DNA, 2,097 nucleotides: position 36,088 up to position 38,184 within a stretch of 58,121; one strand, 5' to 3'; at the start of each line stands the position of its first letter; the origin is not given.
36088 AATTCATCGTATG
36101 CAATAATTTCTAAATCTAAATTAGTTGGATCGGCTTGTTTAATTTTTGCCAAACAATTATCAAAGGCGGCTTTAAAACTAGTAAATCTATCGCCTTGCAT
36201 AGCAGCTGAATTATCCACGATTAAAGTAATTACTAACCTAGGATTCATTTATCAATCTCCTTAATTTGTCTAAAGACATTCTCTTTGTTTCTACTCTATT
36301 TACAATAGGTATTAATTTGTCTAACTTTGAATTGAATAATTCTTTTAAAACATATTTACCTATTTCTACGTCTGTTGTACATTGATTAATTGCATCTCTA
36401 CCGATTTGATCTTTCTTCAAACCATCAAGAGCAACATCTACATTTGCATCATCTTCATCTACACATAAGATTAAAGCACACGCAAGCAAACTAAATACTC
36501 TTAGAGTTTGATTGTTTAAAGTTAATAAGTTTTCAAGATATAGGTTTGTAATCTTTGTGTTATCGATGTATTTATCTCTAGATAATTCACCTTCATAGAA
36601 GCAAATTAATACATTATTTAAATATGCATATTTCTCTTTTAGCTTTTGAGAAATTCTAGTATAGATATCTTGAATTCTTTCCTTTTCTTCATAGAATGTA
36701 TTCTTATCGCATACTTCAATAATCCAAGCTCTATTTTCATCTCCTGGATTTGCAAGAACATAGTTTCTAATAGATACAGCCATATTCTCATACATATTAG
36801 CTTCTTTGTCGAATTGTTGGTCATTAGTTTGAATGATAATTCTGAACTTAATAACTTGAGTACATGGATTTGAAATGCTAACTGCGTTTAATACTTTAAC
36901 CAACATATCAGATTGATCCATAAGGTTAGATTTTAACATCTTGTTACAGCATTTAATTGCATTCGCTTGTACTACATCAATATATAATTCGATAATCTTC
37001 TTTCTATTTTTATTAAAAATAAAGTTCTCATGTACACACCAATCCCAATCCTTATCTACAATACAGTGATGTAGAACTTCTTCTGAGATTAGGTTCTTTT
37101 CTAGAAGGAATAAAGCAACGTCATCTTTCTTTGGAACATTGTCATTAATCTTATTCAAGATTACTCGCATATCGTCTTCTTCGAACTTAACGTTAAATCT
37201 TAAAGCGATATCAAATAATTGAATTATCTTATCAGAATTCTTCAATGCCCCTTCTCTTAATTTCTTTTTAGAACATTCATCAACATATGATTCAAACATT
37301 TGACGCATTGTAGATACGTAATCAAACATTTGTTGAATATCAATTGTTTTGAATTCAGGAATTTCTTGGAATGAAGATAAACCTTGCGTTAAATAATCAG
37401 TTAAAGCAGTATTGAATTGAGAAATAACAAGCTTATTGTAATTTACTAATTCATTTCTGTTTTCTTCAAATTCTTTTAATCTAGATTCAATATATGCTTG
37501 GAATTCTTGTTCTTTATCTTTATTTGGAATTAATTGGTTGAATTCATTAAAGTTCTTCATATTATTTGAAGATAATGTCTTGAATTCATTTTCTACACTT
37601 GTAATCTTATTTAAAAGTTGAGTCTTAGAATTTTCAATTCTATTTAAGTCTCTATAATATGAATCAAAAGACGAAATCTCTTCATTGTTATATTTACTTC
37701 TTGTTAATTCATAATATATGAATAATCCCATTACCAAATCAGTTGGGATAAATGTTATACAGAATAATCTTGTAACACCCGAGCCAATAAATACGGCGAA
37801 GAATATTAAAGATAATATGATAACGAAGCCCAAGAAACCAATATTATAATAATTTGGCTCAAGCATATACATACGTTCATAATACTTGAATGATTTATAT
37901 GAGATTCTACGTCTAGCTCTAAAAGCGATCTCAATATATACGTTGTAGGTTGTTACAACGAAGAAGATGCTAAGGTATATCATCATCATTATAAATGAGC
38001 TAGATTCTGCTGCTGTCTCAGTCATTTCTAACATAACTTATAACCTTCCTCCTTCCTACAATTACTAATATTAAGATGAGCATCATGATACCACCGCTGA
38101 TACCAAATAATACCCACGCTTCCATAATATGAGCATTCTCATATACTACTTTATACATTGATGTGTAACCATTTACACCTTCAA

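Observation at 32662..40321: Extended TerY-P-like operon: surface protein, 3-TM protein, dead-MIDAS vWA, PP2C, Ser/Thr kinase, live-MIDAS vWA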

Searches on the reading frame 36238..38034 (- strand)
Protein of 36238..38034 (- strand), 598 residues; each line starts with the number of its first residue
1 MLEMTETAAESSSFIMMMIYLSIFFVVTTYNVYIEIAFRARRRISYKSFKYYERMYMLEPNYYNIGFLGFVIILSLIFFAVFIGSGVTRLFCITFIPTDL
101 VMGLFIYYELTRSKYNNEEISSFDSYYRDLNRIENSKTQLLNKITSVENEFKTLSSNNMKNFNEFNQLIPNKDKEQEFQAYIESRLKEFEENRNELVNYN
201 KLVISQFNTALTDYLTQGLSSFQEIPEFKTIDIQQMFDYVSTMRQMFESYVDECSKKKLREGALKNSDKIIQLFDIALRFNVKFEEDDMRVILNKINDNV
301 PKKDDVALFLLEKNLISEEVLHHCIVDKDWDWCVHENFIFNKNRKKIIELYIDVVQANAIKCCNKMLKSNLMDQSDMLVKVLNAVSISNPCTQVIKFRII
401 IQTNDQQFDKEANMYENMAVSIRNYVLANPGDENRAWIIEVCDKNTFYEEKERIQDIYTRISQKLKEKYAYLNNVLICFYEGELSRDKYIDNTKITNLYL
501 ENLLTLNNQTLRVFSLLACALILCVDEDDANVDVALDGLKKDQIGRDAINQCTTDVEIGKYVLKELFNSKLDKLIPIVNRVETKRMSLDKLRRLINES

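Call 3: search_protein_families(library=pfam, proteins=[window:36238-38034:-], max_evalue=0.01)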
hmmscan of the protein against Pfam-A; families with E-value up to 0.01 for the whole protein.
window:36238-38034:- (598 aa): 0 families

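Call 4: search_protein_families(library=padloc, proteins=[window:36238-38034:-], max_evalue=0.01)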
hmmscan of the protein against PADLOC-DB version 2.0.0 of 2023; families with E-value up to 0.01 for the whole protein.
window:36238-38034:- (598 aa): 1 family
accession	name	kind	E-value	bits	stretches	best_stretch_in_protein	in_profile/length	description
PDLC00875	E2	-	0.0065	14.1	0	341-378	211-248/256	E2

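Call 5: search_protein_families(library=ncbifam, proteins=[window:36238-38034:-], max_evalue=0.01)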
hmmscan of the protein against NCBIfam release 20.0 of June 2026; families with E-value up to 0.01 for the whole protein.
window:36238-38034:- (598 aa): 0 families

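Call 10: find_homologous_proteins(query=window:36238-38034:-)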
Query window:36238-38034:- (598 aa): 31 proteins with E <= 0.001 among 6422 candidates.
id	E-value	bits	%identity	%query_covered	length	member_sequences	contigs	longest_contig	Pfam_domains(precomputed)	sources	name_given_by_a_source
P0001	0.0e+0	1306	100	100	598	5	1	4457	-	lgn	-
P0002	0.0e+0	1179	90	100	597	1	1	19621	-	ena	-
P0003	0.0e+0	1161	87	99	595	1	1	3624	-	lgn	-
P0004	0.0e+0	1160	87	99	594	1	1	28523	-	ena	-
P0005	0.0e+0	1159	87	99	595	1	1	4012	-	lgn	-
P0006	0.0e+0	1158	87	99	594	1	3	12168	-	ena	-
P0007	7.5e-240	815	62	98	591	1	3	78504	-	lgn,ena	-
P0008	1.0e-239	815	63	98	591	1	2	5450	-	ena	-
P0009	6.6e-238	809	63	98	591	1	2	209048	-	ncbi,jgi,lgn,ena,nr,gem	ncbi:MAG: hypothetical protein E7338_00955 [Clostridiales bacterium]|nr:hypothetical protein [Clostr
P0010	1.6e-237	808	63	98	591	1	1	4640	-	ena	-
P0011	2.1e-237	807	63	98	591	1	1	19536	-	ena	-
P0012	2.9e-237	807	63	98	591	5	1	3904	-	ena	-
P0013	3.2e-237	807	63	98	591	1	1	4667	-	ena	-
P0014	9.3e-237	805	63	98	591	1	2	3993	-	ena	-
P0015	1.9e-236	804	63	98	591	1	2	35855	-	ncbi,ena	-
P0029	6.9e-204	697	53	98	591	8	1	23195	-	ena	-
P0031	4.6e-120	420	37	98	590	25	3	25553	-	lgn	-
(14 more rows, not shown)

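Call 11: find_encoding_contigs(protein=P0031, flank=10000, max_places=3)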
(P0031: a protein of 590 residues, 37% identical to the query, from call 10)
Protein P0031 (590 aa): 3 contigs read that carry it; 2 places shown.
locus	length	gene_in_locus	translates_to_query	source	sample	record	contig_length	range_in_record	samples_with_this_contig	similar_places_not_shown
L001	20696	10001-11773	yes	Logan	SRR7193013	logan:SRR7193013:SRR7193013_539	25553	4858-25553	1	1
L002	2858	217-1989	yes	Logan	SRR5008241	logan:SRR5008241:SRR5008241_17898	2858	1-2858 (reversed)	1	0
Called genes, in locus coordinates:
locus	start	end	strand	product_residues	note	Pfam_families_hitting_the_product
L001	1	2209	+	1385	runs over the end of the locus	-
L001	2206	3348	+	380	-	PF10974:DUF2804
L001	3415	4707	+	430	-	PF05496:RuvB_N, PF00004:AAA, PF16193:AAA_assoc_2, PF12002:MgsA_C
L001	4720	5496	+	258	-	PF00005:ABC_tran, PF13304:AAA_21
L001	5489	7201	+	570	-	PF16949:ABC_tran_2 (faint)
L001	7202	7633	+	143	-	PF03652:RuvX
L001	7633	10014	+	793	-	PF09479:Flg_new (weak)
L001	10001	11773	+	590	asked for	-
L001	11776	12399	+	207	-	PF00092:VWA (weak)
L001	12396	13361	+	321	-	PF13672:PP2C_2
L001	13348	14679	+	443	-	PF00069:Pkinase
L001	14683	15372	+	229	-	PF00092:VWA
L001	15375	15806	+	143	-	-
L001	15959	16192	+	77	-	-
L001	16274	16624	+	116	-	PF06949:DUF1292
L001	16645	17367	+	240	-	PF00899:ThiF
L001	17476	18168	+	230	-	PF00005:ABC_tran, PF13304:AAA_21 (faint)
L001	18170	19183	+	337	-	-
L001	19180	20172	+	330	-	-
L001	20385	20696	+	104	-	?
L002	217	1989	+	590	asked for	-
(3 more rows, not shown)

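Call 12: find_encoding_contigs(protein=P0009, flank=10000, max_places=2)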
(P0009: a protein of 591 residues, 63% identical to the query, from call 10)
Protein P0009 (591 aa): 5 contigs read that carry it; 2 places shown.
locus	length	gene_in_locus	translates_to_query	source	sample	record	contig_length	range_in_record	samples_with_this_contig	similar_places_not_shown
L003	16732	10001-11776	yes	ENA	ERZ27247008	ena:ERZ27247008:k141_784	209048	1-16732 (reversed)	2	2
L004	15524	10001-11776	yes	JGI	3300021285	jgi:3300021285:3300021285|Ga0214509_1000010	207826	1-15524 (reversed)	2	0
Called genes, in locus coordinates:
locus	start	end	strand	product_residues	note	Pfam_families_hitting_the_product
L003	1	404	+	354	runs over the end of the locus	PF00155:Aminotran_1_2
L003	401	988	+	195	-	PF00475:IGPD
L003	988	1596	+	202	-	PF00117:GATase, PF07685:GATase_3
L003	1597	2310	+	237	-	PF00977:His_biosynth, PF01884:PcrB (faint)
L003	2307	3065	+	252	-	PF00977:His_biosynth, PF01207:Dus (faint), PF03060:NMO (faint)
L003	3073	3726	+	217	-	PF01502:PRA-CH, PF01503:PRA-PH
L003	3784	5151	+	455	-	PF05496:RuvB_N, PF00004:AAA, PF13173:AAA_14 (weak), PF16193:AAA_assoc_2, PF12002:MgsA_C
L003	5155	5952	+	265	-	PF00005:ABC_tran, PF13304:AAA_21 (weak)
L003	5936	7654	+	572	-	-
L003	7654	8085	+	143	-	PF03652:RuvX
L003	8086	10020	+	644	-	PF09479:Flg_new (weak)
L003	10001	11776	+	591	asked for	-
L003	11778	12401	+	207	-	-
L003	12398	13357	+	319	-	PF13672:PP2C_2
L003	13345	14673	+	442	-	PF00069:Pkinase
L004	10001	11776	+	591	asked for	-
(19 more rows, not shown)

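Call 13: find_encoding_contigs(protein=P0029, flank=10000, max_places=2)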
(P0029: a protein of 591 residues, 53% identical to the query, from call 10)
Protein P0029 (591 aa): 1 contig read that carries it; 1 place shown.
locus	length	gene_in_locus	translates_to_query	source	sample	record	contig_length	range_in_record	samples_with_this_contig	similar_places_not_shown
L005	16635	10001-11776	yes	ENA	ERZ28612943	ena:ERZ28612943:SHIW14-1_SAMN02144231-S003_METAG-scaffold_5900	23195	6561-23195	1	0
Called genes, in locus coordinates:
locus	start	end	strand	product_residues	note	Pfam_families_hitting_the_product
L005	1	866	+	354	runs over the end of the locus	PF00155:Aminotran_1_2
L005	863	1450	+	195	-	PF00475:IGPD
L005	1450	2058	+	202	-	PF00117:GATase, PF07685:GATase_3, PF01174:SNO (faint)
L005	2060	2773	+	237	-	PF00977:His_biosynth, PF01207:Dus (faint)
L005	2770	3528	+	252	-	PF00977:His_biosynth, PF01207:Dus (faint), PF03060:NMO (faint)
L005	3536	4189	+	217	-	PF01502:PRA-CH, PF01503:PRA-PH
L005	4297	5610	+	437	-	PF05496:RuvB_N, PF00004:AAA, PF13173:AAA_14 (weak), PF16193:AAA_assoc_2, PF12002:MgsA_C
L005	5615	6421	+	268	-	PF00005:ABC_tran, PF13304:AAA_21 (weak)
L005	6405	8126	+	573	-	PF09847:12TM_1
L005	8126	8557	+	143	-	PF03652:RuvX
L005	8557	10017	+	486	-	PF09479:Flg_new (weak)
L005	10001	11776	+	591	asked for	-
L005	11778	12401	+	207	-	-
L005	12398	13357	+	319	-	PF13672:PP2C_2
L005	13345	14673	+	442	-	PF00069:Pkinase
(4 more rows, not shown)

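Call 15: find_related_loci(query=A1, collection=genome_contigs, flank=10000)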
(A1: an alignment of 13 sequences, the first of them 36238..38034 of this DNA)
Query A1 (598 aa) in genome_contigs; peptide patterns used: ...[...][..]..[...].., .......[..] (x = any residue, [..] = any of these).
23 stretches matched a pattern; 3 encode a relative of the query (tblastn E <= 1e-3); 3 distinct loci.
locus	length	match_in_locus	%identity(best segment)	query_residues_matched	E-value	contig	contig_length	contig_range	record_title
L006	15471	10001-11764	63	7-594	0e+0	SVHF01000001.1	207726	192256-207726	MAG: Clostridiales bacterium isolate SIG377 NODE_13_length_207726_cov_137.944464, whole genome shotgun sequence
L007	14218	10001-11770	53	4-594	0e+0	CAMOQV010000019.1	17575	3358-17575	MAG: uncultured Clostridia bacterium isolate SRR873606_bin.71_metaWRAP_v1.3_MAG genome assembly, contig: NODE_6286_lengt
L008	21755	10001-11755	37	7-591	4e-127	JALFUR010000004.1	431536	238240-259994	MAG: Christensenella sp. isolate SUG1028 k141_373430, whole genome shotgun sequence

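Call 24: search_protein_representatives(alignment_id=A1)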
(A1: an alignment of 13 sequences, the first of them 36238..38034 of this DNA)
Query: 13 sequences, 591 profile positions. Proteins with E-value up to 0.001 (for the whole library): 69; up to 1e-10: 52; up to 1e-30: 26. The best 69 are listed.
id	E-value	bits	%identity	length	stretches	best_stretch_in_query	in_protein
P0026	0.0e+00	1011.8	-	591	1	1-590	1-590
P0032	1.3e-174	598.4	-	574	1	16-587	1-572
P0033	4.9e-171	586.6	-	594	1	4-589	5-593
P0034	2.3e-168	577.7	-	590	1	1-586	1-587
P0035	9.9e-50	186.0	-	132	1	1-130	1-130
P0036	7.4e-49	183.1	-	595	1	3-589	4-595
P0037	1.1e-45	172.6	-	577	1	4-589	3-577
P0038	1.7e-44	168.7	-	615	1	4-589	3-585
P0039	2.3e-44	168.3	-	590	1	9-588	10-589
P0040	5.6e-44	167.0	-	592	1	6-589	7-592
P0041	6.3e-44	166.8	-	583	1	15-589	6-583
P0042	4.7e-41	157.3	-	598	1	19-589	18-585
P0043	1.4e-40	155.8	-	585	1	1-588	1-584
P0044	3.8e-38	147.7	-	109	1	2-108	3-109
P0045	1.5e-36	142.4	-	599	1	4-589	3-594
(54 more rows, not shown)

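Call 26: find_homologous_proteins(query=A2, max_evalue=0.001)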
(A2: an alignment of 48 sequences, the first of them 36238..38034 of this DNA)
Query A2 (48 sequences) (598 aa, profile of the alignment): 31 proteins with E <= 0.001 among 6700 candidates.
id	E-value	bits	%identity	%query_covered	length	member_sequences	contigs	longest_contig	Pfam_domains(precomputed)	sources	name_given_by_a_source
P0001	2.1e-174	599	100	100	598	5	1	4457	-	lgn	-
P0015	6.6e-174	598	63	98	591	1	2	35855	-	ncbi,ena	-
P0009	9.3e-174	597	63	98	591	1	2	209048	-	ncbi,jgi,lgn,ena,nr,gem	ncbi:MAG: hypothetical protein E7338_00955 [Clostridiales bacterium]|nr:hypothetical protein [Clostr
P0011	3.4e-173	595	63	98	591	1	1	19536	-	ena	-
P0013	1.1e-171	590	63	98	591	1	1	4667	-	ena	-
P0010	1.3e-171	590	63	98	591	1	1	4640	-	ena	-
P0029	4.1e-171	589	53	98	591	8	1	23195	-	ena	-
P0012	4.1e-171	589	63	98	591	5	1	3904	-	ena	-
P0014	1.3e-170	587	63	98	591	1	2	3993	-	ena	-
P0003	4.2e-170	585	87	99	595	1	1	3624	-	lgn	-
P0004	4.3e-170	585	87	99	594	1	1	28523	-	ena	-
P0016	6.7e-170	585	63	97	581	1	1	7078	-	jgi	-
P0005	1.9e-169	583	87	99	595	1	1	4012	-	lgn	-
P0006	1.9e-169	583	87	99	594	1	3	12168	-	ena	-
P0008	4.1e-169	582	63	98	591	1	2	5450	-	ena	-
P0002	4.4e-166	572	90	100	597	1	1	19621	-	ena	-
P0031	1.4e-160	554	37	98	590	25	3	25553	-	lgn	-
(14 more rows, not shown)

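Call 39: search_protein_families(library=pfam, proteins=[L001:15375-15806:+], max_evalue=0.01)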
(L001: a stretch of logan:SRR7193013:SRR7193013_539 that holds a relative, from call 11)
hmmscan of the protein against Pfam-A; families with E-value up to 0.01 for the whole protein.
L001:15375-15806:+ (143 aa): 6 families
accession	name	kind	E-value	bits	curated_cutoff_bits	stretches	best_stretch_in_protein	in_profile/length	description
PF13248.11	Zn_ribbon_3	-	0.0007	19.4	27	1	2-22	4-24/26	zinc-ribbon domain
PF13240.11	Zn_Ribbon_1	-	0.0012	19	25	1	3-23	2-22/23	zinc-ribbon domain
PF20990.2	DUF2207_C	-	0.0017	18.5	33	1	50-139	99-179/247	Predicted membrane protein (DUF2207) C-terminal domain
PF12773.13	DZR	-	0.0027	18.3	27.3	1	3-23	1-21/45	Double zinc ribbon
PF14897.12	EpsG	-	0.0039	16.8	30.1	1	71-141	197-264/326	EpsG family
PF10571.15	UPF0547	-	0.0074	16.8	29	0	2-21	2-21/26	Uncharacterised protein family UPF0547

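Call 53: search_dna_similar(query=window:36238-38034:-, collection=plasmids, mode=protein, max_evalue=0.001, max_rows=10)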
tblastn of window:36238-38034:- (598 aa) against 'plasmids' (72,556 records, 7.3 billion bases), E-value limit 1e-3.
No match.

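Call 56: predict_structure(alignment_id=A2)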
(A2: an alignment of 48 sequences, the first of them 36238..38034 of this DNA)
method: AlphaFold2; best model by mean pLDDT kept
length: 598 residues; sequences in the alignment: 48
mean_pLDDT: 89.3   pTM: 0.62
mean pLDDT of the five models: 89.3, 89.1, 89.1, 88.2, 88.0
residues with pLDDT >= 90: 399; 70-90: 182; 50-70: 12; < 50: 5
segments of 3 or more residues with pLDDT < 50: 1-4
pLDDT, mean of each block of 10 residues (from residue 1): 58 91 96 93 91 89 94 95 88 94 95 85 91 91 95 93 91 92 94 92 92 87 82 91 92 94 94 94 93 94 93 93 93 87 89 92 84 79 87 83 74 90 91 92 94 93 89 82 73 85 92 93 87 90 93 92 93 91 82 78
secondary structure, 60 per line:
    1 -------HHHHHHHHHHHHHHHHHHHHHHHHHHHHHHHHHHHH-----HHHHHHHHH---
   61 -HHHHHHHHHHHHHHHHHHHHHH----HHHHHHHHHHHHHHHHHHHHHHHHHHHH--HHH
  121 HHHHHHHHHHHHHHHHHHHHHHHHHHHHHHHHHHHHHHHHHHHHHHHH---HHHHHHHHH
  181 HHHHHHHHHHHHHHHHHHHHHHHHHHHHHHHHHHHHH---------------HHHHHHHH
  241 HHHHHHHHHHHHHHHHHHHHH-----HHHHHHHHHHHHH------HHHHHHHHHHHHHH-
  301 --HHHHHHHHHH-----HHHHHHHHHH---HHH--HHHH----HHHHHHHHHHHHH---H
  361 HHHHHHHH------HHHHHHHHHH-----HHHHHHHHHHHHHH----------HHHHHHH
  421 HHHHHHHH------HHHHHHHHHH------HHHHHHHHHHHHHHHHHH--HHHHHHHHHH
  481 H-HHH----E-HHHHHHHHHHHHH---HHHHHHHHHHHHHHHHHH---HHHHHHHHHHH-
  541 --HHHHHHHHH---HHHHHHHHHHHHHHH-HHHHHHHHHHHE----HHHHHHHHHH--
elements in order: H8-43 H49-57 H62-83 H88-115 H118-168 H172-217 H233-261 H267-279 H286-299 H303-312 H318-327 H336-339 H344-356 H360-368 H375-384 H390-403 H414-428 H435-444 H451-468 H471-481 H492-504 H508-525 H529-539 H543-551 H555-569 H571-581 H587-596

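Call 60: fold_search(model_id=the predicted structure, library=pdb)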
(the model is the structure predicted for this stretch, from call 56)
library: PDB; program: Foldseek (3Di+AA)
matches with E <= 10: 139; with E <= 0.001: 0
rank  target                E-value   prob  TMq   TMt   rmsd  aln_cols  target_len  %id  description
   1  4ev8                  4.4e-01  0.20  0.12  0.14  23.3       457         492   10  Crystal structure of mouse catenin beta-59 in 2.4M urea. (released 2013-05-01)
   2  3ifq_B                5.0e-01  0.16  0.13  0.14  24.4       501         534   14  Interction of plakoglobin and beta-catenin with desmosomal cadherins (released 2009-09-15)
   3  8ru4_B                5.2e-01  0.15  0.13  0.15  23.3       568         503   10  Crystal structure of Human Catenin Beta-1 in complex with stitched peptide inhibitor (released 2024-09-04)
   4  5h7c_C                5.4e-01  0.20  0.11  0.15  23.4       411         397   11  Crystal structure of a repeat protein with two Protein A-DHR14 repeat modules (released 2017-06-28)
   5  1g3j_A                5.4e-01  0.20  0.14  0.15  23.3       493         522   10  CRYSTAL STRUCTURE OF THE XTCF3-CBD/BETA-CATENIN ARMADILLO REPEAT COMPLEX (released 2000-12-11)
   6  8cmk_B                5.6e-01  0.12  0.12  0.09  36.2       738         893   10  Transportin-3 TNPO3 in complex with RSY region of CIRBP (released 2024-03-06)
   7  1m1e_A                5.8e-01  0.25  0.14  0.16  22.6       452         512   10  Beta-catenin armadillo repeat domain bound to ICAT (released 2002-10-16)
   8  4eva_C                6.0e-01  0.15  0.13  0.14  23.8       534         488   10  Crystal Structure of Mouse Catenin beta-59 in 5.6M urea (released 2013-05-01)
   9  9i8w_A                6.3e-01  0.15  0.12  0.14  23.6       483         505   10  Beta-catenin armadillo with cyclic peptide and Compound 3 (released 2026-02-18)
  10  5xzx_A                6.5e-01  0.15  0.12  0.15  18.2       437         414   13  Crystal structure of importin-alpha3 bound to the nuclear localization signal of Ran-binding protein 3 (released 2017-08-09)
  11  3oux_A                6.8e-01  0.21  0.15  0.17  23.2       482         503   10  Structure of beta-catenin with phosphorylated Lef-1 (released 2010-11-24)
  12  8fl2_NU               7.0e-01  0.16  0.14  0.11  23.1       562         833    9  Human nuclear pre-60S ribosomal subunit (State I1) (released 2023-07-12)
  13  9i8k_A                7.0e-01  0.14  0.14  0.15  32.0       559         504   10  Beta-catenin armadillo (150-663) (released 2026-02-18)
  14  6vlz_A4               7.9e-01  0.23  0.15  0.16  23.6       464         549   12  Structure of the human mitochondrial ribosome-EF-G1 complex (ClassI) (released 2020-08-05)
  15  8y0p_B                8.2e-01  0.14  0.12  0.14  23.5       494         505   10  Beta-Catenin in complex with peptide 301 (released 2024-04-17)
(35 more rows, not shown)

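Call 73: fold_search(model_id=the predicted structure, library=viral)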
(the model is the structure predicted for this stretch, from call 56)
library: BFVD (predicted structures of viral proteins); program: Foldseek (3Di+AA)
matches with E <= 10: 90; with E <= 0.001: 0
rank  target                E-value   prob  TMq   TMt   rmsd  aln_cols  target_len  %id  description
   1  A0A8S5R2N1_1          5.3e-01  0.08  0.10  0.06  41.1       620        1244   11  Tail tape measure protein [Siphoviridae sp. ct6d71]
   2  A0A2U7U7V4            5.5e-01  0.23  0.15  0.13  22.6       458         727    8  F-box domain containing protein [Pandoravirus quercus]
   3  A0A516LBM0            5.7e-01  0.10  0.11  0.09  36.8       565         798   10  (no name in the UniProt tables at hand)
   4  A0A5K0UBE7            7.8e-01  0.10  0.11  0.11  27.0       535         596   11  RING-type domain-containing protein [Yasminevirus sp. GU-2018]
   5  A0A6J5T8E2            7.8e-01  0.08  0.10  0.08  30.8       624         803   12  Uncharacterized protein [uncultured Caudovirales phage]
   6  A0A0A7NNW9            8.1e-01  0.10  0.13  0.09  41.8       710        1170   10  Lysin [Lactobacillus phage LfeInf]
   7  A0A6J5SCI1            9.1e-01  0.12  0.13  0.13  21.7       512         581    9  Uncharacterized protein [uncultured Caudovirales phage]
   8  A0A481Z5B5            9.8e-01  0.33  0.19  0.27  20.6       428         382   12  Pentacotripeptide-repeat region protein [Pithovirus LCPAC102]
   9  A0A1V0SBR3            1.3e+00  0.10  0.13  0.13  22.6       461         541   13  Uncharacterized protein [Catovirus CTV1]
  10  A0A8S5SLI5            1.3e+00  0.04  0.09  0.06  49.2       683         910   10  Tail tape measure protein [Siphoviridae sp. ctrCN24]
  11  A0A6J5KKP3            1.5e+00  0.08  0.12  0.11  28.8       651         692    8  LT_GEWL domain containing protein [uncultured Caudovirales phage]
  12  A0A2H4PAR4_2          1.5e+00  0.06  0.12  0.09  41.0       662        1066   11  (no name in the UniProt tables at hand)
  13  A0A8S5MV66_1          1.6e+00  0.03  0.09  0.07  38.8       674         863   10  Minor tail protein [Siphoviridae sp. ctoSr5]
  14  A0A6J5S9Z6            2.0e+00  0.06  0.12  0.07  45.0       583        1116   11  Uncharacterized protein [uncultured Caudovirales phage]
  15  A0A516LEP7            2.1e+00  0.08  0.13  0.13  22.5       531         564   10  (no name in the UniProt tables at hand)
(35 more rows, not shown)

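Call 87: search_protein_families(library=phrogs, proteins=[window:36238-38034:-], max_evalue=0.001)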
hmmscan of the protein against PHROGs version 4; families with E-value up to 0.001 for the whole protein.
window:36238-38034:- (598 aa): 1 family
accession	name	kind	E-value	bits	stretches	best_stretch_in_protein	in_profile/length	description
phrog_21324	-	unknown function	0.00031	21.9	1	70-127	7-65/75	-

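Call 89: find_encoding_contigs(protein=P0002, flank=10000, max_places=1)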
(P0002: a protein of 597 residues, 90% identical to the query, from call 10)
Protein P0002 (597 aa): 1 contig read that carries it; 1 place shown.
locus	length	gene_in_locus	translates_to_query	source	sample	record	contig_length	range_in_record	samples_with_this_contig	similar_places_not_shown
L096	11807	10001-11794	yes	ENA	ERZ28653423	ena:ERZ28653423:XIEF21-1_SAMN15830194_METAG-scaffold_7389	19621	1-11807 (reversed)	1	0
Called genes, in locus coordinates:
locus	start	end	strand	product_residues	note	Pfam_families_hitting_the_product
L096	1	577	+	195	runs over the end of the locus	PF00475:IGPD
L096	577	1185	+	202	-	PF00117:GATase, PF07685:GATase_3, PF07722:Peptidase_C26 (faint)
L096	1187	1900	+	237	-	PF00977:His_biosynth, PF01884:PcrB (weak)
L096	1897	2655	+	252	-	PF00977:His_biosynth, PF03060:NMO (faint)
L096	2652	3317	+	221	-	PF01502:PRA-CH, PF01503:PRA-PH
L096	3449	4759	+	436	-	PF05496:RuvB_N, PF00004:AAA, PF13173:AAA_14 (weak), PF16193:AAA_assoc_2, PF12002:MgsA_C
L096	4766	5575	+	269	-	PF00005:ABC_tran, PF13304:AAA_21 (weak)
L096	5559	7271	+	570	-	-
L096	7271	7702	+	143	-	PF03652:RuvX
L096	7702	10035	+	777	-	-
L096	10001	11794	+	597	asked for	-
